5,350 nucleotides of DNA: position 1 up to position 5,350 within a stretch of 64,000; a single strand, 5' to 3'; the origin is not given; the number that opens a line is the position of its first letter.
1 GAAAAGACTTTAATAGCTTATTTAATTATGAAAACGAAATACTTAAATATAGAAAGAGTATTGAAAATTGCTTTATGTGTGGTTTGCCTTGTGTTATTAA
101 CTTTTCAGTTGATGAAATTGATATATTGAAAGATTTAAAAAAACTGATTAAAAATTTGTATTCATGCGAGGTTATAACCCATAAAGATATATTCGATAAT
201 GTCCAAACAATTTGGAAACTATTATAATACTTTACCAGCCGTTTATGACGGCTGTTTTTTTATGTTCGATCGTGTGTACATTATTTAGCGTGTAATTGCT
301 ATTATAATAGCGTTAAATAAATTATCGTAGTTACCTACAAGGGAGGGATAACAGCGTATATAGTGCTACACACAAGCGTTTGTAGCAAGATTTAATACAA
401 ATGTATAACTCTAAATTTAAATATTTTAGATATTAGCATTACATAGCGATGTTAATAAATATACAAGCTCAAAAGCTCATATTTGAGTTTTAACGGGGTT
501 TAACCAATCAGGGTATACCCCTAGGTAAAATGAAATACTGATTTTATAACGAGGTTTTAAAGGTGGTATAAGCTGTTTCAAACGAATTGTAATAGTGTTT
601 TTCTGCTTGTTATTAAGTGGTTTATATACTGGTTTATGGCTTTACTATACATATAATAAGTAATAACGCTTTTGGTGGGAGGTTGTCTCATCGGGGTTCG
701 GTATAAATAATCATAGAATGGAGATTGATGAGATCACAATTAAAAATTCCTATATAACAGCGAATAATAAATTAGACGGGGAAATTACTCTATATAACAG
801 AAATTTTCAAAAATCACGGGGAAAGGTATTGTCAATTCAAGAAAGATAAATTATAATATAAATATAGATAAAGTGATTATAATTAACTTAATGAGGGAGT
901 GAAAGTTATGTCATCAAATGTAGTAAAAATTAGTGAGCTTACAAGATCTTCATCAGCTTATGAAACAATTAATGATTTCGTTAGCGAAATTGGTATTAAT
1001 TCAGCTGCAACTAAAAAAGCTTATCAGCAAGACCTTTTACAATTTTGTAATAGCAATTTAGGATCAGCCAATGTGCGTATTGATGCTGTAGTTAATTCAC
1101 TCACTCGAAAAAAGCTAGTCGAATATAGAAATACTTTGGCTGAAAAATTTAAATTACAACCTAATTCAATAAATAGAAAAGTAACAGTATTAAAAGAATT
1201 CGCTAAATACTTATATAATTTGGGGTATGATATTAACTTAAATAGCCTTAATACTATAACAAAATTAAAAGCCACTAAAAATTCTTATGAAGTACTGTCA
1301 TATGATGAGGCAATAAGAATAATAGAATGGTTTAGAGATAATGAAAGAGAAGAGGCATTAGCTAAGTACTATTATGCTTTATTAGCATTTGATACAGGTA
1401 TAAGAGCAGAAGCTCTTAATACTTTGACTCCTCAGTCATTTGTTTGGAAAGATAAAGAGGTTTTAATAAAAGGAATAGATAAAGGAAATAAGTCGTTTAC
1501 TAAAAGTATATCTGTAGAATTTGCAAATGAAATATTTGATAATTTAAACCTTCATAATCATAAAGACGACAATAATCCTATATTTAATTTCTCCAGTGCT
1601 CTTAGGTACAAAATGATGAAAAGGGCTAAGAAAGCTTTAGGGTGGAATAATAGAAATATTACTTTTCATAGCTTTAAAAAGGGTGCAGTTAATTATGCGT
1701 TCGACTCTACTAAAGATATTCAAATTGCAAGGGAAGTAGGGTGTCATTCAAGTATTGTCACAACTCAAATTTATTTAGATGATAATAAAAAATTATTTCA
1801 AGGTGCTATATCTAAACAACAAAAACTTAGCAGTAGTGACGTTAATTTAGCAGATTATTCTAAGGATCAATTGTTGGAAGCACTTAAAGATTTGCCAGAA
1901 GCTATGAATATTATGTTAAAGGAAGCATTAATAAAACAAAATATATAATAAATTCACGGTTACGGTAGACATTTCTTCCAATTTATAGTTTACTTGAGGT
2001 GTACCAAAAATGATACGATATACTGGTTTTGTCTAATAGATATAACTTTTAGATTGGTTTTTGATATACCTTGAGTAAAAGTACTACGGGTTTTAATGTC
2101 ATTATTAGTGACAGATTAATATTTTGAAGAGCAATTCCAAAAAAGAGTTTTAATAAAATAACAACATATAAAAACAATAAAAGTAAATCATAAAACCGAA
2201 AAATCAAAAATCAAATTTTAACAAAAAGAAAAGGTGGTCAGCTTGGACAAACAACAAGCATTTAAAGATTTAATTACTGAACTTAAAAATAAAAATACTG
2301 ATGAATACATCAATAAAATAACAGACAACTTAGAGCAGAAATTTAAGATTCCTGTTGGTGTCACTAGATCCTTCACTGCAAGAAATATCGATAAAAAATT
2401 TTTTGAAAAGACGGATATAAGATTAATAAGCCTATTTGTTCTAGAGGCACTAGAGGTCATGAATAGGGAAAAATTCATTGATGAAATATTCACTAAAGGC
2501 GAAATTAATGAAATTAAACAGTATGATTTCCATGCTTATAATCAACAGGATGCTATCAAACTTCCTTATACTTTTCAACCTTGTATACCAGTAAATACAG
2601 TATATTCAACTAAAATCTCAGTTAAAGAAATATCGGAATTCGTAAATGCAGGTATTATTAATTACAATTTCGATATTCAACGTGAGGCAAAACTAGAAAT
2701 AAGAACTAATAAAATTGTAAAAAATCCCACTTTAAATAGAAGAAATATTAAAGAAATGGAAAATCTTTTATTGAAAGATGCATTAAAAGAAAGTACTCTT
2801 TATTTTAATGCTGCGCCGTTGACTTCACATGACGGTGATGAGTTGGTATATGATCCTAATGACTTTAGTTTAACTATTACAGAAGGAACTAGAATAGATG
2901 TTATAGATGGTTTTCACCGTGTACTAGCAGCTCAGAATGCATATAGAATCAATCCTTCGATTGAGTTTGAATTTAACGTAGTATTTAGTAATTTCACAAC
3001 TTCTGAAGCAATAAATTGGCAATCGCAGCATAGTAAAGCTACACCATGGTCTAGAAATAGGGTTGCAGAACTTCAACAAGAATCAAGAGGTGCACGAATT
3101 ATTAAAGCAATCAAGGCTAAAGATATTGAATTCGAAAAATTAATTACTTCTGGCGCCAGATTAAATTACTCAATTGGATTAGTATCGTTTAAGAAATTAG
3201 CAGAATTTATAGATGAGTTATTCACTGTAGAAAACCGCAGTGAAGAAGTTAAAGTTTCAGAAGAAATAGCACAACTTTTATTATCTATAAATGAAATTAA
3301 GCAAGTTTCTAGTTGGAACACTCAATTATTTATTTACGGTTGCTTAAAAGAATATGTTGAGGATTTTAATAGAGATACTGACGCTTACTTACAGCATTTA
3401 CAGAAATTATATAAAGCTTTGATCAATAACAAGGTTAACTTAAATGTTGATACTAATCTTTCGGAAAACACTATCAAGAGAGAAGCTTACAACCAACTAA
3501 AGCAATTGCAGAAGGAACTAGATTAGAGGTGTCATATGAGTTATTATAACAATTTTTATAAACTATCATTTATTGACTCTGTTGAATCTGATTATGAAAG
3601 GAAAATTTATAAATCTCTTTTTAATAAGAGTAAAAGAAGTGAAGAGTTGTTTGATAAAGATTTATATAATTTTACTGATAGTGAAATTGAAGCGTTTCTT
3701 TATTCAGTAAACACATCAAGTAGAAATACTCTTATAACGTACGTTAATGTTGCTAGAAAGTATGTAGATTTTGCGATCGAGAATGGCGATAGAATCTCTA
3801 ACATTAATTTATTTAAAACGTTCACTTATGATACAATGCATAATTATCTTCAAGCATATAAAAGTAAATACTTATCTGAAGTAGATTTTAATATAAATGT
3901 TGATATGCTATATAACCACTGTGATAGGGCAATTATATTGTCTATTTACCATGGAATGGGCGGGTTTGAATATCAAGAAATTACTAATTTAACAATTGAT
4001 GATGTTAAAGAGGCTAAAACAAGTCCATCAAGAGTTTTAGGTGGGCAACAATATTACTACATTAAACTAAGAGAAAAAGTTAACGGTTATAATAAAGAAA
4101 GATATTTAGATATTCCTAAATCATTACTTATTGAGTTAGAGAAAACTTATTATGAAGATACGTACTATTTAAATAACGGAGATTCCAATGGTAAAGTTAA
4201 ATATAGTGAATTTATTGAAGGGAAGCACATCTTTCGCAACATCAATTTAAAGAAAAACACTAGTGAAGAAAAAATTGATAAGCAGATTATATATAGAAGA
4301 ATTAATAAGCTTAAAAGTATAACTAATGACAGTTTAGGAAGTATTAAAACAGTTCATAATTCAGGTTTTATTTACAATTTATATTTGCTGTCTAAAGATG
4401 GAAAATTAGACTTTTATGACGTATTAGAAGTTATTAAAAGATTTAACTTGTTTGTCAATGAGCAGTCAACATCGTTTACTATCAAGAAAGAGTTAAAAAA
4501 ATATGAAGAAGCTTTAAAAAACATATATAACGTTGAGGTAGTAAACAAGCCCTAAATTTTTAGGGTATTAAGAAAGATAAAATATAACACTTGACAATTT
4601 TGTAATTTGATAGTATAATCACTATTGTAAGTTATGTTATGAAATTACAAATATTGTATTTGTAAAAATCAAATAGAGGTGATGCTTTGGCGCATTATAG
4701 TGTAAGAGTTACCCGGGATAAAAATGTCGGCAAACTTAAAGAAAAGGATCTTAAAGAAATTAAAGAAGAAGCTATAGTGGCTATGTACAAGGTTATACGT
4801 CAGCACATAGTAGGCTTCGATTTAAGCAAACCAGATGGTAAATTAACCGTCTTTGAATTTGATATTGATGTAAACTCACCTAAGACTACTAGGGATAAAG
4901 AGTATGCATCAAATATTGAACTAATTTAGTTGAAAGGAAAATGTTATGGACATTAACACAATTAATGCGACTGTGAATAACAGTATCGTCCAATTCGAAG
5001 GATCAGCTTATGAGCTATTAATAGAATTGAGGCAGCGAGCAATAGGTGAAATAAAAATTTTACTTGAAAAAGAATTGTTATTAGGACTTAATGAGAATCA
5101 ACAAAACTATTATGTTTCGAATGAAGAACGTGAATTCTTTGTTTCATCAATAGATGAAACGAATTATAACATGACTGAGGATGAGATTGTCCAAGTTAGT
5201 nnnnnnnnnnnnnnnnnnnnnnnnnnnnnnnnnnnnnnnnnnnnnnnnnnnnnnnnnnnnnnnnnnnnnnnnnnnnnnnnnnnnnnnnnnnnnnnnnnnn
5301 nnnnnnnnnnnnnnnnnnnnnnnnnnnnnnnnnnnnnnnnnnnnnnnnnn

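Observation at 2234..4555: Two-gene module next to the phage recombinase: a DGQHR-like (DndB/ParB-fold) protein plus a catalytically degenerate integrase-like protein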

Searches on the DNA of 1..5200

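Call 72: search_rna_families(source=window, start=1, end=5200, threshold=evalue, max_evalue=1)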
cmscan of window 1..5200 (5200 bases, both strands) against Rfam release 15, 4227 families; matches with E-value up to 1: 0.
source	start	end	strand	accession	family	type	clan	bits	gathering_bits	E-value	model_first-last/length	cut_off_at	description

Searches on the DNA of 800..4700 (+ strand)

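Call 13: search_dna_similar(query=window:800-4700:+, collection=phages, mode=near, max_rows=15)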
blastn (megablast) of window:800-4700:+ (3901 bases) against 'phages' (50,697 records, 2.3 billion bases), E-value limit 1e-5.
No match.

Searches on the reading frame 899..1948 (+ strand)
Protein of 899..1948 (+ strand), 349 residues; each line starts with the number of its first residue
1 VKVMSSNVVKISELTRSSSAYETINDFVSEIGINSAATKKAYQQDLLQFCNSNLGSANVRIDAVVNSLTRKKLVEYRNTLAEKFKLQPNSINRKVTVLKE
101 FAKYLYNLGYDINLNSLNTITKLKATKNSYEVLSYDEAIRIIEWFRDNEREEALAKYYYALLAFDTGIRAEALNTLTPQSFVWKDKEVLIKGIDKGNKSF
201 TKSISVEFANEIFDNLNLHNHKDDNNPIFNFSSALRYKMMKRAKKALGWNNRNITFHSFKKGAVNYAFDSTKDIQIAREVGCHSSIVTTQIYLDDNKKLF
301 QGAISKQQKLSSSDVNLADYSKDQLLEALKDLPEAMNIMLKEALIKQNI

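Call 3: search_protein_families(library=pfam, proteins=[window:899-1948:+], max_evalue=1)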
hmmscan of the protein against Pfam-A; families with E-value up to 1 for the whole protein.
window:899-1948:+ (349 aa): 6 families
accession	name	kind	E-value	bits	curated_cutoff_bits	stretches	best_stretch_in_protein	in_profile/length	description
PF00589.27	Phage_integrase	-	8e-10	39.2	27.1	1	133-297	3-170/172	Phage integrase family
PF02899.23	Phage_int_SAM_1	-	0.0013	19.4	22.3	1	35-106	15-80/83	Phage integrase, N-terminal SAM-like domain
PF17955.6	Cas6b_N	-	0.0097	16.4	25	1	208-251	28-70/105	Cas6b N-terminal domain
PF24624.1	Int_N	-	0.022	15.9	27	1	62-124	39-100/100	Phage integrase, N-terminal domain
PF13432.12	TPR_16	-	0.029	15.2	32.7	1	135-173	13-51/65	Tetratricopeptide repeat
PF23864.1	DUF7222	-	0.26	12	27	0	279-302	23-46/108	Domain of unknown function (DUF7222)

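Call 4: search_protein_families(library=phrogs, proteins=[window:899-1948:+], max_evalue=0.1)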
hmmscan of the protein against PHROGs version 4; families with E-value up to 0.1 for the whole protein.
window:899-1948:+ (349 aa): 4 families
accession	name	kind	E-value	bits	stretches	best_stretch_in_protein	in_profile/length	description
phrog_1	-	integration and excision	1.8e-26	94.6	1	35-314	183-454/611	integrase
phrog_216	-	integration and excision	2.3e-15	57.5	1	92-313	16-243/301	integrase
phrog_7269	-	integration and excision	0.025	15.5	1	236-307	13-81/89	integrase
phrog_36388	-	unknown function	0.03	15.9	0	289-331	25-67/78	-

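Call 7: search_protein_families(library=ncbifam, proteins=[window:899-1948:+], max_evalue=1)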
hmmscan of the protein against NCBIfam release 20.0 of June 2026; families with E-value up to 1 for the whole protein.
window:899-1948:+ (349 aa): 6 families
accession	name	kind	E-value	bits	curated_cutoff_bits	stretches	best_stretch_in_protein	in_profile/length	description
TIGR02224.1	recomb_XerC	equivalog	1.4e-15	57.4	335.15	1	35-294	14-276/295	tyrosine recombinase XerC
NF040815.2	recomb_XerA_Arch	equivalog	1.8e-15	57.3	220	1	34-294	12-253/263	site-specific tyrosine recombinase/integron integrase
NF001399.0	PRK00283.1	subfamily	3.6e-13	49.4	279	1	23-293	8-281/300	tyrosine recombinase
TIGR02225.1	recomb_XerD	equivalog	5.1e-12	45.7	329.6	1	35-294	14-273/290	site-specific tyrosine recombinase XerD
TIGR02249.1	integrase_gron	subfamily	6.4e-05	22.5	265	2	36-249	16-214/315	integron integrase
NF004369.0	PRK05738.3-5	equivalog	0.0074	16.5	177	1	278-321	26-69/104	50S ribosomal protein L23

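Call 8: search_protein_families(library=padloc, proteins=[window:899-1948:+], max_evalue=1)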
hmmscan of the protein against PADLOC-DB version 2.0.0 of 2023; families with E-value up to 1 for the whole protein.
window:899-1948:+ (349 aa): 0 families

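Call 46: search_solved_structures(query=window:899-1948:+, max_evalue=0.001, show_alignments=3)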
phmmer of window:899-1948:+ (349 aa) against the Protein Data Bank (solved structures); distinct sequences matched with E-value up to 0.001: 1.
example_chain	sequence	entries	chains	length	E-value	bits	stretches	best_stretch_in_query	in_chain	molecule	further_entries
4a8e_A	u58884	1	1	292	0.00041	23.3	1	94-310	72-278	PROBABLE TYROSINE RECOMBINASE XERC-LIKE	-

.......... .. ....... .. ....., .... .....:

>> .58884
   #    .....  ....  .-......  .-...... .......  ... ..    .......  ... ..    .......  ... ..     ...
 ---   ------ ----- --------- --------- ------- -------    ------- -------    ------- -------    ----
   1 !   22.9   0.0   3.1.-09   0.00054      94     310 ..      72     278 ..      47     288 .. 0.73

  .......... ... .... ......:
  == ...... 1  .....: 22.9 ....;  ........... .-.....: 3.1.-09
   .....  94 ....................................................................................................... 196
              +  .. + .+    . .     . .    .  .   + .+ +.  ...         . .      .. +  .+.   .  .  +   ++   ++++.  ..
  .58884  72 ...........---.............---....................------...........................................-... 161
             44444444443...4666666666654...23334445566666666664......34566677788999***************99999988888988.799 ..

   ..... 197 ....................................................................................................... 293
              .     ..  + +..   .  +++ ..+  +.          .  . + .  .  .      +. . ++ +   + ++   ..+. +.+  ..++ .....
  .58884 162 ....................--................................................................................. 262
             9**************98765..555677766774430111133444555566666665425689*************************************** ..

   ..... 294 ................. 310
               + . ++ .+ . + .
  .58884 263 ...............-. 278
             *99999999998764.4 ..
